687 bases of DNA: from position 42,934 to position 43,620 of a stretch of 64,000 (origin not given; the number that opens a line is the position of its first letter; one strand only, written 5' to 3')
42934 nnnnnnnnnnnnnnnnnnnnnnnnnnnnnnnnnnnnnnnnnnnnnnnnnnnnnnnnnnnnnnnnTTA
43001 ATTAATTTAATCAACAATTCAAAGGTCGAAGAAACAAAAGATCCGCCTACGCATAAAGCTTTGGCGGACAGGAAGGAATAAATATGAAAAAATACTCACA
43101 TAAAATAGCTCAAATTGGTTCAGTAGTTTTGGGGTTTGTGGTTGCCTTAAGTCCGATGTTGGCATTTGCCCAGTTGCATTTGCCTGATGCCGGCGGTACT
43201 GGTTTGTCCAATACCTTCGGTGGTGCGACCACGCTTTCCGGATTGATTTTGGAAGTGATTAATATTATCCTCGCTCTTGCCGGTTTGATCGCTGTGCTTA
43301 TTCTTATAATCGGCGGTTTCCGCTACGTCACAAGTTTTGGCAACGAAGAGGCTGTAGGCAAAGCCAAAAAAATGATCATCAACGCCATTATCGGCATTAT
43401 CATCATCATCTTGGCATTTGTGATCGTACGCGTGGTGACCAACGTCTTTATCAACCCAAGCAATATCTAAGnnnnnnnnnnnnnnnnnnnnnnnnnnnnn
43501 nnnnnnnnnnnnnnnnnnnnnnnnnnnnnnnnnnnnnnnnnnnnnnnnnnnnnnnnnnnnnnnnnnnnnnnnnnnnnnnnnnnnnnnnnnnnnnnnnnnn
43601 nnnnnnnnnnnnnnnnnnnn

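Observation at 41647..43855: Tandem array of five TrbC/VirB2-like small pilin paralogs, one internally duplicated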

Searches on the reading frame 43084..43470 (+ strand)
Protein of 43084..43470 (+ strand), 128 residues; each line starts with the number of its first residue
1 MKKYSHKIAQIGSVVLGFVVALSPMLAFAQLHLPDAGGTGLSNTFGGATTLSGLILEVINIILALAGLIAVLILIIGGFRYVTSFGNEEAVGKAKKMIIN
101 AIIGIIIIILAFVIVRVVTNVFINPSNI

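Call 3: search_protein_families(library=pfam, proteins=[window:43084-43470:+], max_evalue=1)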
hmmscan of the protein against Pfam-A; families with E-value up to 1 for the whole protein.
window:43084-43470:+ (128 aa): 6 families
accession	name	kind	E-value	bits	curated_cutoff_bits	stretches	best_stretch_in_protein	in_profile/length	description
PF18895.5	T4SS_pilin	-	5.9e-12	45.9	26.6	1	48-118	2-71/71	Type IV secretion system pilin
PF20535.3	DUF6750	-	0.11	12.9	27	1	45-128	46-127/128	Family of unknown function (DUF6750)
PF24003.1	DUF7319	-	0.29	11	27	1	46-121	111-171/205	Domain of unknown function (DUF7319)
PF20563.3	DUF6773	-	0.69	10.2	27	1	61-122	88-147/163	Family of unknown function (DUF6773)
PF03729.18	DUF308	-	0.7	10.6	25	1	62-115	21-72/73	Short repeat of unknown function (DUF308)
PF04148.18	Erv26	-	0.92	9.8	22.2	0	55-115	3-62/202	Transmembrane adaptor Erv26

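Call 4: search_protein_families(library=ncbifam, proteins=[window:43084-43470:+], max_evalue=1)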
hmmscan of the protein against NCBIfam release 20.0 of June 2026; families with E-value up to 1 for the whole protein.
window:43084-43470:+ (128 aa): 5 families
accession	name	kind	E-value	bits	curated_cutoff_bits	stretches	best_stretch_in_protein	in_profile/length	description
NF045849.1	ICE_MMCAP2_0565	equivalog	2e-10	40.2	40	1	48-120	6-78/80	Mbov_0395 family pilin-like conjugal transfer protein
NF038018.1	qmoC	equivalog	0.022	14.3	300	1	47-110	140-206/360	quinone-interacting membrane-bound oxidoreductase complex subunit QmoC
NF045994.1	MAG4530_fam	subfamily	0.056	12.3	50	1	58-124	29-94/441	MAG4530 family protein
NF038218.1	IcmG_DotF_IVB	equivalog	0.12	12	200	1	90-124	40-74/266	type IVB secretion system protein IcmG/DotF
NF002669.0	PRK02391.1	equivalog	0.78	8.8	341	0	62-118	152-210/298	zinc metalloprotease HtpX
